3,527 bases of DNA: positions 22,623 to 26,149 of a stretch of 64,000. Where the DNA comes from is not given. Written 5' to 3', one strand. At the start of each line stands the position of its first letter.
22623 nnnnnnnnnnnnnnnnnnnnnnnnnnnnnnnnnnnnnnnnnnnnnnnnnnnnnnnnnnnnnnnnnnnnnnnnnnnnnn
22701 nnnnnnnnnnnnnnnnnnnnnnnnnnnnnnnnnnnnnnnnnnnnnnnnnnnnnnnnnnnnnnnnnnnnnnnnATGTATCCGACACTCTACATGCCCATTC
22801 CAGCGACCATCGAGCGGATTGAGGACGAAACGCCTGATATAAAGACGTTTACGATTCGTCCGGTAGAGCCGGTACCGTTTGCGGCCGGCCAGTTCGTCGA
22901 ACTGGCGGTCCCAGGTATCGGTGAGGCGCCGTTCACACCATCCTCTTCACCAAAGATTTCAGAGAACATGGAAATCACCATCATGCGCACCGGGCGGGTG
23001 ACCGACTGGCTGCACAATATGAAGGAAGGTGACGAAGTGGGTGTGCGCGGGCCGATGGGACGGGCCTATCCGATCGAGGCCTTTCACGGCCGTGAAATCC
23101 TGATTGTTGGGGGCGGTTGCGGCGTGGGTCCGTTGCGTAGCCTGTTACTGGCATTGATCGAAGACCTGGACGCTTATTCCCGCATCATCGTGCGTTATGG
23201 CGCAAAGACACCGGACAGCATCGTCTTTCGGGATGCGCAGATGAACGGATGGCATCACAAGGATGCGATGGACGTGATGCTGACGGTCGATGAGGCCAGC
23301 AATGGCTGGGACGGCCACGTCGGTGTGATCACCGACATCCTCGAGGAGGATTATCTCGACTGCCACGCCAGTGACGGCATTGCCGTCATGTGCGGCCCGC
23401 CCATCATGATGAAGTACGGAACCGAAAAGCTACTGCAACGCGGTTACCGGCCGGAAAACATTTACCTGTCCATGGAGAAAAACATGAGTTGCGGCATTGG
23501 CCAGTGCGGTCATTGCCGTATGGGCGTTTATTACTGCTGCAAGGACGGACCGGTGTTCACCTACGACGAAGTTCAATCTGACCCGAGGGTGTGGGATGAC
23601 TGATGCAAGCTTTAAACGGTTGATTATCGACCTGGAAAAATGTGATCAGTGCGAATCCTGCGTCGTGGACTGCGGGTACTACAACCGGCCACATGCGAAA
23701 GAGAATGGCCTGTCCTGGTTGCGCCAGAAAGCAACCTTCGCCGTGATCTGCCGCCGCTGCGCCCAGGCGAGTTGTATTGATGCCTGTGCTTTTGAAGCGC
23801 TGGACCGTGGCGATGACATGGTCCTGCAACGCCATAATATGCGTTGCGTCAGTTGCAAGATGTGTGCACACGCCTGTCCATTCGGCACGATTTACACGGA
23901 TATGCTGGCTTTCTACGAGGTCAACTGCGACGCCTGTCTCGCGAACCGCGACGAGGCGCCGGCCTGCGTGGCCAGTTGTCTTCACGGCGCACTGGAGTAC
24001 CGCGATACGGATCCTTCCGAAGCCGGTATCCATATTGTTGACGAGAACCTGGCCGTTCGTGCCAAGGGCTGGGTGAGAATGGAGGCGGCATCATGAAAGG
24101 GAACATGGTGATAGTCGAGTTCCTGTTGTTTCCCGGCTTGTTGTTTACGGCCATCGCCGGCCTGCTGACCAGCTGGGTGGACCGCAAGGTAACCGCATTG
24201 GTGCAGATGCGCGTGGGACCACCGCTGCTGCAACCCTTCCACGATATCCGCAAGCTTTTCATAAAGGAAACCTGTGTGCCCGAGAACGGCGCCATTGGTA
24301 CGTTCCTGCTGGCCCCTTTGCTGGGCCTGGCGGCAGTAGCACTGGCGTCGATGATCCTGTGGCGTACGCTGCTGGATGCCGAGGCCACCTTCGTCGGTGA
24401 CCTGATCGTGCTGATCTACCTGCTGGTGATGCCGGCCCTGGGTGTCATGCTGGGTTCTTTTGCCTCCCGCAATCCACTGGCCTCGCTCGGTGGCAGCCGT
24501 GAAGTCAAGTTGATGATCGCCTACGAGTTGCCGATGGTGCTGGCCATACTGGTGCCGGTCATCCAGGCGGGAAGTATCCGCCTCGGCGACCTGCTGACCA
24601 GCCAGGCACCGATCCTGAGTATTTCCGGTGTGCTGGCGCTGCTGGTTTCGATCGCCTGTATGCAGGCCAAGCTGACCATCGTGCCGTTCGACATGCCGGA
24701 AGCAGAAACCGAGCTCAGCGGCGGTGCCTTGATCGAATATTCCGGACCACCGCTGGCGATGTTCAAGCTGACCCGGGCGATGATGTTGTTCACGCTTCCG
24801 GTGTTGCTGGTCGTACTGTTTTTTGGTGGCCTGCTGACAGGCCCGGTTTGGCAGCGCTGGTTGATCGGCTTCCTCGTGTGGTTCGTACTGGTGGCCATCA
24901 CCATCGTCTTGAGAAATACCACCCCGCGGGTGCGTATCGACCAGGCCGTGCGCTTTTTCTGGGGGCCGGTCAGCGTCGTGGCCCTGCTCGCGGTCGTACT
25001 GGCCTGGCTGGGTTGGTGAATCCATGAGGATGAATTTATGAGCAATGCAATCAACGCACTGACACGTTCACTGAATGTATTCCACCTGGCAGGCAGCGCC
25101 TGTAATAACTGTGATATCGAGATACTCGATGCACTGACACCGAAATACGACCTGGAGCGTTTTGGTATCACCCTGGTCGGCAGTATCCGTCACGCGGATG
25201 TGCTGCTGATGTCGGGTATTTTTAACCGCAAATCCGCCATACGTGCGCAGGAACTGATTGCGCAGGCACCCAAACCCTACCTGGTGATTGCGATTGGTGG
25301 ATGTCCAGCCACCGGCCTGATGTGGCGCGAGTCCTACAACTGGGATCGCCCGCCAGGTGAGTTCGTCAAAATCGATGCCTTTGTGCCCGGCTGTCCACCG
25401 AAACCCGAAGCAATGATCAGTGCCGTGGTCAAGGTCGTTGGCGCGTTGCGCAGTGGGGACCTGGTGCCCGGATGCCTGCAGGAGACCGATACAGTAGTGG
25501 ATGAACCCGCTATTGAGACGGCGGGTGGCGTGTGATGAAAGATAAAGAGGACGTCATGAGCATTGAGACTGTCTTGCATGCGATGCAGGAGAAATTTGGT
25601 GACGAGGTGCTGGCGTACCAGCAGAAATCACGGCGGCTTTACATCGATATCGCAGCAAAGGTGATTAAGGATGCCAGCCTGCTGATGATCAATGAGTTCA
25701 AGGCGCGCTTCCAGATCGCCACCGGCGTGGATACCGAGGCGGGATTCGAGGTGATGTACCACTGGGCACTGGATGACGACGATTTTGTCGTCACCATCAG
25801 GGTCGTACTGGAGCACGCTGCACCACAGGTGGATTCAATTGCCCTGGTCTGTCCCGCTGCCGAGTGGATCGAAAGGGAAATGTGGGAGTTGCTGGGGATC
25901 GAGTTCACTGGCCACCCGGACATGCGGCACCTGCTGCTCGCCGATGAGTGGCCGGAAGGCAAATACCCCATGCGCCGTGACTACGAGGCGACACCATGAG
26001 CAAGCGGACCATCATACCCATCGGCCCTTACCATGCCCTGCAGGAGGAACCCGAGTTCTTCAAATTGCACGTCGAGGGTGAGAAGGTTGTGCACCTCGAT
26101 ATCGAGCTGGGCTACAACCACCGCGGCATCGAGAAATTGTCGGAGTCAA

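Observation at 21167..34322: Chimeric operon: Mrp-embedded group-4 [NiFe]-hydrogenase headed by a group-3b-type HydB/HydG (AsrA/AsrB-like) NAD(P)H/FAD module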

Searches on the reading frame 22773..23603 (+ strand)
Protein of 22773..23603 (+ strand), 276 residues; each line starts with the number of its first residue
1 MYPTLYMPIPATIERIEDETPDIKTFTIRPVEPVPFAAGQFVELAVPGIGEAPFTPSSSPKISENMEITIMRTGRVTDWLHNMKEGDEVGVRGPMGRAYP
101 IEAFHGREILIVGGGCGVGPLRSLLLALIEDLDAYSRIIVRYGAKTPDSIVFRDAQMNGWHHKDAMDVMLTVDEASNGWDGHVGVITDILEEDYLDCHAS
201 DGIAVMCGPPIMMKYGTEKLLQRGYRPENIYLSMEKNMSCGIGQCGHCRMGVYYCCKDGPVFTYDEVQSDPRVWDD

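Call 3: search_protein_families(library=pfam, proteins=[window:22773-23603:+])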
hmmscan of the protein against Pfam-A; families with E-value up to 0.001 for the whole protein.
window:22773-23603:+ (276 aa): 3 families
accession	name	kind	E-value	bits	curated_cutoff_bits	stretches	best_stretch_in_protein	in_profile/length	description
PF00175.26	NAD_binding_1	-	5.2e-15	56.5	22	1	112-215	2-106/109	Oxidoreductase NAD-binding domain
PF10418.14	DHODB_Fe-S_bind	-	1.7e-09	37.7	23.9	1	235-268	1-41/41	Iron-sulfur cluster binding domain of dihydroorotate dehydrogenase B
PF00970.30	FAD_binding_6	-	7.9e-06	26.6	21.1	1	12-98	3-97/99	Oxidoreductase FAD-binding domain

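Call 5: search_protein_families(library=ncbifam, proteins=[window:22773-23603:+], max_evalue=0.00001)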
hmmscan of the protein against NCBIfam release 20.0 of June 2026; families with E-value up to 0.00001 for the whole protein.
window:22773-23603:+ (276 aa): 22 families
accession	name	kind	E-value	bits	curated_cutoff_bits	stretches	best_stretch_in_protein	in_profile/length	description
NF006220.0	PRK08345.1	subfamily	9.9e-63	212.1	395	1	8-269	10-289/294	cytochrome-c3 hydrogenase subunit gamma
TIGR02911.1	sulfite_red_B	equivalog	1.7e-60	204.3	288.6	1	5-266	2-255/261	anaerobic sulfite reductase subunit AsrB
NF040830.1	sulfhyd_ShyC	equivalog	2.3e-54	184.5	600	1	10-268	8-282/288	NAD(P)-dependent hydrogenase/sulfhydrogenase 2 subunit gamma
NF040835.1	sulfhyd_HydG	equivalog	9.8e-51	172.7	650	1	35-274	49-291/292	NADPH-dependent hydrogenase/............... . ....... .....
NF000796.0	PRK00054.1-1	equivalog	5.9e-46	156.8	224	1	7-267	2-235/254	dihydroorotate dehydrogenase electron transfer subunit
NF000798.0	PRK00054.1-3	equivalog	5.8e-26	91.6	219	1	64-267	59-242/244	dihydroorotate dehydrogenase electron transfer subunit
NF000799.0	PRK00054.1-4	equivalog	7.4e-26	90.8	314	1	38-267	35-256/258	dihydroorotate dehydrogenase electron transfer subunit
NF004862.0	PRK06222.1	subfamily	5.3e-23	81.9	220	1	37-268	29-249/281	sulfide/dihydroorotate dehydrogenase-like FAD/NAD-binding protein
NF009414.0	PRK12778.1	equivalog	2.9e-22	78.7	1103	1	37-270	29-251/752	bifunctional dihydroorotate dehydrogenase B NAD binding subunit/NADPH-dependent glutamate synthase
NF000797.0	PRK00054.1-2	equivalog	4.4e-22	78.6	270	1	36-264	42-262/267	dihydroorotate dehydrogenase electron transfer subunit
NF058606.1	GlBtMonoRdsGbcB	equivalog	1.2e-21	77.1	500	1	16-225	21-237/362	glycine betaine monooxygenase reductase subunit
NF045803.1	MethMoxFADbindMmoC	equivalog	3.7e-20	72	500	1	34-232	138-337/343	aromatic/alkene monooxygenase hydroxylase FAD-binding subunit MmoC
NF040810.1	BenC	equivalog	6.5e-19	68.3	430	1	10-232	106-327/333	benzoate 1,2-dioxygenase electron transfer component BenC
NF005963.0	PRK08051.1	equivalog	1.1e-18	67.4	230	1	9-231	4-226/233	NAD(P)H-flavin reductase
TIGR01941.1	nqrF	equivalog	9.7e-18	64.3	295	1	71-232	237-400/405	NADH:ubiquinone reductase (Na(+)-transporting) subunit F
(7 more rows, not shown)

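Call 21: search_solved_structures(query=window:22773-23603:+, max_evalue=0.00001, show_alignments=2)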
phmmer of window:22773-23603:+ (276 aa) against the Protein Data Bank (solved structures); distinct sequences matched with E-value up to 0.00001: 39.
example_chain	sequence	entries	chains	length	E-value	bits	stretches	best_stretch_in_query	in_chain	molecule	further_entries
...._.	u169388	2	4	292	1e-48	169.2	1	32-274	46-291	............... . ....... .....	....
4ylf_A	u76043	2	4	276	4.2e-20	75.3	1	36-270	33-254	Dihydroorotate dehydrogenase B (NAD(+)), electron transfer subunit homolog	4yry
5ksw_B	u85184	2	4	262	6.8e-20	74.6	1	38-263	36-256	Dihydroorotate dehydrogenase B (NAD(+)), electron transfer subunit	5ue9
1ep1_B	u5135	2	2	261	3.7e-18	68.9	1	38-263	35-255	DIHYDROOROTATE DEHYDROGENASE B (PYRK SUBUNIT)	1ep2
1ep3_B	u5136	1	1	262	3.7e-18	68.9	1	38-263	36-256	DIHYDROOROTATE DEHYDROGENASE B (PYRK SUBUNIT)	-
7qu3_A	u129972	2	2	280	8.4e-17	64.4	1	72-232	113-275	Na(+)-translocating NADH-quinone reductase subunit F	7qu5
7qty_A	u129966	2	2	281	1.4e-16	63.7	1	74-232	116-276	Na(+)-translocating NADH-quinone reductase subunit F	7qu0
1tvc_A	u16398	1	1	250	4.3e-15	58.8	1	34-232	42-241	METHANE MONOOXYGENASE COMPONENT C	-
8ad3_A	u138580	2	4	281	1.1e-14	57.5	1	73-232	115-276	Na(+)-translocating NADH-quinone reductase subunit F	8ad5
4u9u_A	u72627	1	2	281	1.1e-14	57.5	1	73-232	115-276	Na(+)-translocating NADH-quinone reductase subunit F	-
8ad4_A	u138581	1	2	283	1.2e-14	57.4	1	73-232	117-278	Na(+)-translocating NADH-quinone reductase subunit F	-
4uaj_A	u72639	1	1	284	1.2e-14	57.4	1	73-232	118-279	Na(+)-translocating NADH-quinone reductase subunit F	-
2eix_A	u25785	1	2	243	6.3e-14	55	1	34-231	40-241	NADH-cytochrome b5 reductase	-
8a1t_F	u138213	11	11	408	8.9e-14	54.5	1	73-232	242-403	Na(+)-translocating NADH-quinone reductase subunit F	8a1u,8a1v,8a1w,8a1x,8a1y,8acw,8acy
7xk3_F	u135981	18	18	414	9e-14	54.5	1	73-232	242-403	Na(+)-translocating NADH-quinone reductase subunit F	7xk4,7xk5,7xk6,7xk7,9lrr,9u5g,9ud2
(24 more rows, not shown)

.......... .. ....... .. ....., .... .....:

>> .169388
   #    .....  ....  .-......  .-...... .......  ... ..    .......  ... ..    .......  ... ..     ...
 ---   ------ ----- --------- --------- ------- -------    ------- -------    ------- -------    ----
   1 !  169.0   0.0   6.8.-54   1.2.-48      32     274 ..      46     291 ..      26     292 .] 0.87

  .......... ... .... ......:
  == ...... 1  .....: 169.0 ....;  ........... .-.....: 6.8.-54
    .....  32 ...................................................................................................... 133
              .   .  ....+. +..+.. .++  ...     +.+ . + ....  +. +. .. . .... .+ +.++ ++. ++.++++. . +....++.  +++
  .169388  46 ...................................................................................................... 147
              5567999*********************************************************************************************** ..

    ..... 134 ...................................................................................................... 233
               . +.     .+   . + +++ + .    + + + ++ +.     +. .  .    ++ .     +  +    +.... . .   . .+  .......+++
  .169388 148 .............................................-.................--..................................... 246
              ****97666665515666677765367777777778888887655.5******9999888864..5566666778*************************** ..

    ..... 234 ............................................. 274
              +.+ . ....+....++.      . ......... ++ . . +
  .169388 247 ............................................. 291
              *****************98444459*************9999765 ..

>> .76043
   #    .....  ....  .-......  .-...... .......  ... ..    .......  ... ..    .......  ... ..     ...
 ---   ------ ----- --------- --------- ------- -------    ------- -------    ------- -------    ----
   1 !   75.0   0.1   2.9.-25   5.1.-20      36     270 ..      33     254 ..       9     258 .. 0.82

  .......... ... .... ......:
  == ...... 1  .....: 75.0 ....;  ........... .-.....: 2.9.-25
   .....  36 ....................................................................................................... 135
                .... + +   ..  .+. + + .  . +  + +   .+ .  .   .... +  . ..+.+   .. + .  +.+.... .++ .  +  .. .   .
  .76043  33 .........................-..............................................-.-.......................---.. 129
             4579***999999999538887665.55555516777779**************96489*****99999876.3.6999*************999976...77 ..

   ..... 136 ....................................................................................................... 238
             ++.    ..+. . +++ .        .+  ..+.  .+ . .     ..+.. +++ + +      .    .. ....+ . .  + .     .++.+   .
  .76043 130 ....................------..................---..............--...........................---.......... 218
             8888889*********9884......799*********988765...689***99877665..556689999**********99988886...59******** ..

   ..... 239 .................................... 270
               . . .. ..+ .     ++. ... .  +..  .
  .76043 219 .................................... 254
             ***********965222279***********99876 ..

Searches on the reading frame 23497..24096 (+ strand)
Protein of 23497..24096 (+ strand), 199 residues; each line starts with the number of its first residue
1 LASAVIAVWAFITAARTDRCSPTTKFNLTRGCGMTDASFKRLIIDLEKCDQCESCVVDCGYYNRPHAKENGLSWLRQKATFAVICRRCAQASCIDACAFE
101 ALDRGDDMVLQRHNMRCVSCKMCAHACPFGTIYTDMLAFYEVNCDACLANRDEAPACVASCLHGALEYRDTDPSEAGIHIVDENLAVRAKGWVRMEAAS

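Call 3: search_protein_families(library=pfam, proteins=[window:23497-24096:+])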
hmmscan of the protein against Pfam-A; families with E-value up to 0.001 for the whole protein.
window:23497-24096:+ (199 aa): 4 families
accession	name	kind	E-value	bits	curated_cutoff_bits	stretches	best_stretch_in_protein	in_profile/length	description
PF13247.11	Fer4_11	-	1.2e-08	35.4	26.2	1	81-168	6-97/100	4Fe-4S dicluster domain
PF12838.12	Fer4_7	-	7.7e-08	33.1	27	1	85-130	2-51/52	4Fe-4S dicluster domain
PF00037.32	Fer4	-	7.6e-05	22.8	21.1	1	116-133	7-24/24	4Fe-4S binding domain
PF13187.11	Fer4_9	-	0.00029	21.2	27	0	85-130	2-50/52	4Fe-4S dicluster domain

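Call 5: search_protein_families(library=ncbifam, proteins=[window:23497-24096:+], max_evalue=0.00001)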
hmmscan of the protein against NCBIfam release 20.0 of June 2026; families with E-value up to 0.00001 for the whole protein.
window:23497-24096:+ (199 aa): 17 families
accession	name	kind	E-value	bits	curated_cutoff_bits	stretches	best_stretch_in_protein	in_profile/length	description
NF045766.1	PhenlGlyoxDHPadI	equivalog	1e-16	60.8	700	1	39-171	4-138/443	NADH-dependent phenylglyoxylate dehydrogenase subunit beta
TIGR02951.1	DMSO_dmsB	equivalog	5.1e-14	52.6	214.1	1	81-172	60-154/161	DMSO/selenate family reductase complex B subunit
NF009451.0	PRK12809.1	equivalog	4.1e-11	41.9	1154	1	75-170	46-138/639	formate-dependent uric acid utilization protein YgfT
NF009408.0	PRK12769.1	equivalog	4.2e-11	41.7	1003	1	46-168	9-144/659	formate-dependent uric acid utilization protein AegA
NF007658.0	PRK10330.1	equivalog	3e-10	39.9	260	1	81-168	54-154/181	electron transport protein HydN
NF011569.0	PRK14993.1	equivalog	8.2e-10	38.5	416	1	26-171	31-188/244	tetrathionate reductase subunit TtrB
TIGR03478.1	DMSO_red_II_bet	subfamily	3.9e-09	35.9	480.7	1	82-181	128-230/321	DMSO reductase family type II enzyme, iron-sulfur subunit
NF045797.1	DsrO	equivalog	2.1e-08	33.9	200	1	42-133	46-151/235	sulfate reduction electron transfer complex DsrMKJOP subunit DsrO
TIGR03149.1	cyt_nit_nrfC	equivalog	9.2e-08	31.7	377.6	1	83-190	92-204/225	cytochrome c nitrite reductase Fe-S protein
NF041715.1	arsenate_red_ArrB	equivalog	1.6e-07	31.1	450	1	42-134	5-106/233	arsenate respiratory reductase iron-sulfur subunit ArrB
NF045715.1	sulf_resp_HmcB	equivalog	1.6e-07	30.8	420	1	84-169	106-196/307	sulfate respiration complex iron-sulfur protein HmcB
NF042979.1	EthbenzDh_ebdB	equivalog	2.7e-07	29.8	740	0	80-150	148-219/354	ethylbenzene dehydrogenase subunit beta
NF038355.1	FDH3_beta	equivalog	3.3e-07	30.5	240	1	41-131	4-100/180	formate dehydrogenase FDH3 subunit beta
TIGR01582.1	FDH-beta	equivalog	1.4e-06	27.7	334.7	1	68-169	80-180/283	formate dehydrogenase subunit beta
NF008134.0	PRK10882.1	equivalog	1.6e-06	27.4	263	1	84-169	112-206/329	hydrogenase 2 operon protein HybA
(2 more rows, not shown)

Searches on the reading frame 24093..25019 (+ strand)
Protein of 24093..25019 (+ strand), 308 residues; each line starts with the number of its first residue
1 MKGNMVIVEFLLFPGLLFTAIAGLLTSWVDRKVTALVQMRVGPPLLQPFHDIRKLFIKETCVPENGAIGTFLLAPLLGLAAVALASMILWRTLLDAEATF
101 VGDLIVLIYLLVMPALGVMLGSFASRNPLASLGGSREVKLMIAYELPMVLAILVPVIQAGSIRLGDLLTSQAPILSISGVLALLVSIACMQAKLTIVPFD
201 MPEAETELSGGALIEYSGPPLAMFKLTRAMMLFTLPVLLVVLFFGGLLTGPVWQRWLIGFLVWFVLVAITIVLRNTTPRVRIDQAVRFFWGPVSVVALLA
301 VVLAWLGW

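Call 3: search_protein_families(library=pfam, proteins=[window:24093-25019:+])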
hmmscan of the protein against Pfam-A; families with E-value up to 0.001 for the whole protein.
window:24093-25019:+ (308 aa): 1 family
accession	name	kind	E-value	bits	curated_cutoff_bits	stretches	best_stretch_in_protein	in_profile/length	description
PF00146.26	NADHdh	-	7.8e-65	219.6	27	1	17-303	8-296/298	NADH dehydrogenase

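Call 5: search_protein_families(library=ncbifam, proteins=[window:24093-25019:+], max_evalue=0.00001)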
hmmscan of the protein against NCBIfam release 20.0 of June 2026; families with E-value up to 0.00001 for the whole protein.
window:24093-25019:+ (308 aa): 7 families
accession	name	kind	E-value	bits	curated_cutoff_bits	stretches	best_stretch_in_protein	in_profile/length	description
NF004741.0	PRK06076.1-2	equivalog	9.6e-51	173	305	1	5-304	19-329/337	NADH-quinone oxidoreductase subunit NuoH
NF004745.0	PRK06076.1-6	equivalog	8.1e-35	120.6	450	1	7-303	16-328/341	NADH-quinone oxidoreductase subunit NuoH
NF004740.0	PRK06076.1-1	equivalog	4.2e-32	111.9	399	1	16-302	22-314/325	NADH-quinone oxidoreductase subunit NuoH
NF004744.0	PRK06076.1-5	equivalog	2.9e-28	99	542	1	17-247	38-280/372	NADH-quinone oxidoreductase subunit NuoH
NF004743.0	PRK06076.1-4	equivalog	1.3e-27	96.8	494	1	17-302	25-336/433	NADH-quinone oxidoreductase subunit NuoH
NF040610.1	F420_dehyd_FpoH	exception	3e-27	95.9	475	1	18-301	24-329/339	F420H2 dehydrogenase subunit FpoH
NF004742.0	PRK06076.1-3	equivalog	1.9e-26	93.1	531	1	31-299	47-342/356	NADH-quinone oxidoreductase subunit NuoH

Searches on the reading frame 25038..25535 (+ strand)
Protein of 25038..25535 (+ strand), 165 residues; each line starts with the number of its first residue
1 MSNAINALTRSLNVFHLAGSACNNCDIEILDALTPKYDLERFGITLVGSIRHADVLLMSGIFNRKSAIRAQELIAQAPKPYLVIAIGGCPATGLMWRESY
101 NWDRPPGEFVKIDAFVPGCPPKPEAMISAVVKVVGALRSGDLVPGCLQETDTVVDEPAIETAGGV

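Call 3: search_protein_families(library=pfam, proteins=[window:25038-25535:+])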
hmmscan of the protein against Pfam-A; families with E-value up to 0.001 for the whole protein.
window:25038-25535:+ (165 aa): 1 family
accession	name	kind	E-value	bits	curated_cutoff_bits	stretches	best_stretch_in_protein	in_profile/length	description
PF01058.29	Oxidored_q6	-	1.7e-21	76.7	27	1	22-132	1-127/128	NADH ubiquinone oxidoreductase, 20 Kd subunit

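Call 5: search_protein_families(library=ncbifam, proteins=[window:25038-25535:+], max_evalue=0.00001)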
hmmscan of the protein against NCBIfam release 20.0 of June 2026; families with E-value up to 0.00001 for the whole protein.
window:25038-25535:+ (165 aa): 12 families
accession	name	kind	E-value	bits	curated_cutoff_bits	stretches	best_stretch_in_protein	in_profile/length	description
NF005012.1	PRK06411.1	subfamily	5.5e-29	100.8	116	1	11-137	35-158/166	NADH-quinone oxidoreductase subunit NuoB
TIGR01957.1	nuoB_fam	subfamily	3e-27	95.3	142.7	1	15-134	20-139/145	NADH-quinone oxidoreductase subunit B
NF011393.0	PRK14818.1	equivalog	4.3e-24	85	255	1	7-140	26-158/173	NADH dehydrogenase subunit B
NF011388.0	PRK14813.1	equivalog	1.9e-22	80.1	294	1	19-141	34-157/189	NADH dehydrogenase subunit B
NF011394.0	PRK14819.1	equivalog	1.9e-22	80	312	1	19-132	39-151/264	NADH-quinone oxidoreductase subunit B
NF011390.0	PRK14815.1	equivalog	1.9e-20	72.9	281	1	19-137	41-157/183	NADH dehydrogenase subunit B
NF011395.0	PRK14820.1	equivalog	1.2e-19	70.8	263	1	7-135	28-155/180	NADH-quinone oxidoreductase subunit B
NF011391.0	PRK14816.1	equivalog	1.4e-19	70.4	283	1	9-134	49-174/196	NADH-quinone oxidoreductase subunit B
NF009808.0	PRK13292.1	equivalog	1.1e-18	66.6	1156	1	21-132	35-144/791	NADH-quinone oxidoreductase subunit B/C/D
NF011389.0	PRK14814.1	equivalog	4.1e-17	62.6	285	1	15-141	38-161/186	NADH dehydrogenase subunit B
NF011392.0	PRK14817.1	equivalog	8.6e-15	54.9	271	1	21-131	44-154/182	NADH-quinone oxidoreductase subunit B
TIGR03294.1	FrhG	equivalog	7.5e-07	29.1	245.5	1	42-134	38-141/228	coenzyme F420 hydrogenase subunit gamma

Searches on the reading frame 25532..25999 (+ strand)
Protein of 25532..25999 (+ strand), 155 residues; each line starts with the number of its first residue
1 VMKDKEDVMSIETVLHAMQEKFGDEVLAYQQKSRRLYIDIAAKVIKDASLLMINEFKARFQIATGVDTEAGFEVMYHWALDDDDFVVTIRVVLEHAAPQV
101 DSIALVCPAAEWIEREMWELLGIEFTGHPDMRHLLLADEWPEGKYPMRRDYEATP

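Call 3: search_protein_families(library=pfam, proteins=[window:25532-25999:+])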
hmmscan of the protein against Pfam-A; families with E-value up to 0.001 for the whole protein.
window:25532-25999:+ (155 aa): 1 family
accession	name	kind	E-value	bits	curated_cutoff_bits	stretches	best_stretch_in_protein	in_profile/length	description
PF00329.25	Complex1_30kDa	-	2.2e-26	93.3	22.5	1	59-154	25-121/124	Respiratory-chain NADH dehydrogenase, 30 Kd subunit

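Call 5: search_protein_families(library=ncbifam, proteins=[window:25532-25999:+], max_evalue=0.00001)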
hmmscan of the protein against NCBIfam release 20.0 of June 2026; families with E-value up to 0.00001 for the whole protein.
window:25532-25999:+ (155 aa): 17 families
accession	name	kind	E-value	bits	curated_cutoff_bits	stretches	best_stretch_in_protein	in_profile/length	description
TIGR01961.1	NuoC_fam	subfamily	1.2e-22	80.7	122.45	1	61-154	28-121/122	NADH (or F420H2) dehydrogenase, subunit C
NF040611.1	F420_dehyd_FpoC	exception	1.2e-21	77.2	220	1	9-155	1-150/158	F420H2 dehydrogenase subunit FpoC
NF004735.0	PRK06074.2-2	equivalog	1.8e-20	73.4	176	1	9-155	1-150/158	NADH-quinone oxidoreductase subunit C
NF005832.0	PRK07735.1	equivalog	3.3e-19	69.4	431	1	18-152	285-424/430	NADH-quinone oxidoreductase subunit C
NF004737.0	PRK06074.2-4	equivalog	7.6e-18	64.9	144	1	42-152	16-125/150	NADH-quinone oxidoreductase subunit C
NF008728.0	PRK11742.1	equivalog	9.3e-17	60.6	840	1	65-153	88-174/598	NADH-quinone oxidoreductase subunit C/D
NF004733.0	PRK06074.1-5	equivalog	2.7e-16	59.8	225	1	12-154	7-152/203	NADH-quinone oxidoreductase subunit C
NF009808.0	PRK13292.1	equivalog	2.3e-15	55.5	1156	1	71-153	295-375/791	NADH-quinone oxidoreductase subunit B/C/D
NF009141.0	PRK12494.1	equivalog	1.5e-14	54.2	175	1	38-151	46-163/175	NAD(P)H-quinone oxidoreductase subunit J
NF004734.0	PRK06074.2-1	equivalog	1.6e-14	54.3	169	1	14-152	8-150/164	NADH-quinone oxidoreductase subunit C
NF005856.0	PRK07785.1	equivalog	3.1e-14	53.4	224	1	11-151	77-222/246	NADH-quinone oxidoreductase subunit C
NF006304.0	PRK08491.1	equivalog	1.2e-12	48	228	1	66-151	92-174/263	NADH-quinone oxidoreductase subunit C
NF004730.0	PRK06074.1-1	equivalog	7.3e-11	42.3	193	1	14-151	8-156/200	NADH-quinone oxidoreductase subunit C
NF004738.0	PRK06074.2-5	equivalog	2.3e-08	33.9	198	1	31-152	25-150/174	NADH-quinone oxidoreductase subunit C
NF004732.0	PRK06074.1-4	equivalog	2.4e-08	34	376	1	94-151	140-195/250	NADH-quinone oxidoreductase subunit C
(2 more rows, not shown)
